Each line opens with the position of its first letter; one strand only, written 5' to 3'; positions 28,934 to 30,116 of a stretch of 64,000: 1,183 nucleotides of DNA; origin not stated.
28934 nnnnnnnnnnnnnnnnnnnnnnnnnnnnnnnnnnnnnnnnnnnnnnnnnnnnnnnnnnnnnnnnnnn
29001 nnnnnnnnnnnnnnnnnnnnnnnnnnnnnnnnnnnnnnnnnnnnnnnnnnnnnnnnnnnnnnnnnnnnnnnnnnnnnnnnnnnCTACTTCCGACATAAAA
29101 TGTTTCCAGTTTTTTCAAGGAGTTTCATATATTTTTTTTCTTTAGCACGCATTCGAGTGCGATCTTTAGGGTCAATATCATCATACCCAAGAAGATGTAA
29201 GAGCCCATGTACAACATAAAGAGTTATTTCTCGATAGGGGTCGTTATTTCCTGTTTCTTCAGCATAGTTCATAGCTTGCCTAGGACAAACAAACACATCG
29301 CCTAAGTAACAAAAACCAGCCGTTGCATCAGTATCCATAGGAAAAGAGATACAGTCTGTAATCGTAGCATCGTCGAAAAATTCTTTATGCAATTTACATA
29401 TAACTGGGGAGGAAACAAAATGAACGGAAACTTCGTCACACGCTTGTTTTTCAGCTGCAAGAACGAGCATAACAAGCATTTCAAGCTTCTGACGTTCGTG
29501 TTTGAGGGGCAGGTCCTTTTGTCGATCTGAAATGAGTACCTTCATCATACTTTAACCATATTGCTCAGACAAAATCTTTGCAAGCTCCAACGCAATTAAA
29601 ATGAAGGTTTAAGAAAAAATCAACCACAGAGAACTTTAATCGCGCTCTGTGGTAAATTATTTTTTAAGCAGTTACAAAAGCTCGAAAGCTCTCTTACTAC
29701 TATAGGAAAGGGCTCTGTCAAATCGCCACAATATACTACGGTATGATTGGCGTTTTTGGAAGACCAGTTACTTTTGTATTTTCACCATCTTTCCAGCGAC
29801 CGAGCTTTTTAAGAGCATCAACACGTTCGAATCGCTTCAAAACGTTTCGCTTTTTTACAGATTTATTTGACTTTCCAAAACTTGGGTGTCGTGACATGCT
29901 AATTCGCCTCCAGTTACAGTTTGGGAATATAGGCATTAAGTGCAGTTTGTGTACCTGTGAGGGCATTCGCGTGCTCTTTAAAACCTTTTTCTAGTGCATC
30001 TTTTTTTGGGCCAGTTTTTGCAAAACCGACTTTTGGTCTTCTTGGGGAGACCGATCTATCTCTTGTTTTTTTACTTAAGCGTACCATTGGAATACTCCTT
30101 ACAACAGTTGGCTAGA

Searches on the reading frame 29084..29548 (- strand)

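Call 77: search_protein_families(library=pfam, proteins=[window:29084-29548:-], max_evalue=0.001)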
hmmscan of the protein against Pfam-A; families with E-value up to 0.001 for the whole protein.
window:29084-29548:- (154 aa): 1 family
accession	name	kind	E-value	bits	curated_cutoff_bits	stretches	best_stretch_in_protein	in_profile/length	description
PF02130.23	YbeY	-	1.2e-30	106.4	25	1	25-142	14-127/129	Endoribonuclease YbeY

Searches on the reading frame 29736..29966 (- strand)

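Call 87: search_protein_families(library=ncbifam, proteins=[window:29736-29966:-], max_evalue=0.001)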
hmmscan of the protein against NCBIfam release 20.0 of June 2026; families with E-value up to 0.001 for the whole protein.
window:29736-29966:- (76 aa): 1 family
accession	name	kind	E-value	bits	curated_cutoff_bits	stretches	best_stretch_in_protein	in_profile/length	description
TIGR04137.1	Chlam_Ver_rRNA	hypoth_equivalog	4.6e-24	84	50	1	24-74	1-49/50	small basic protein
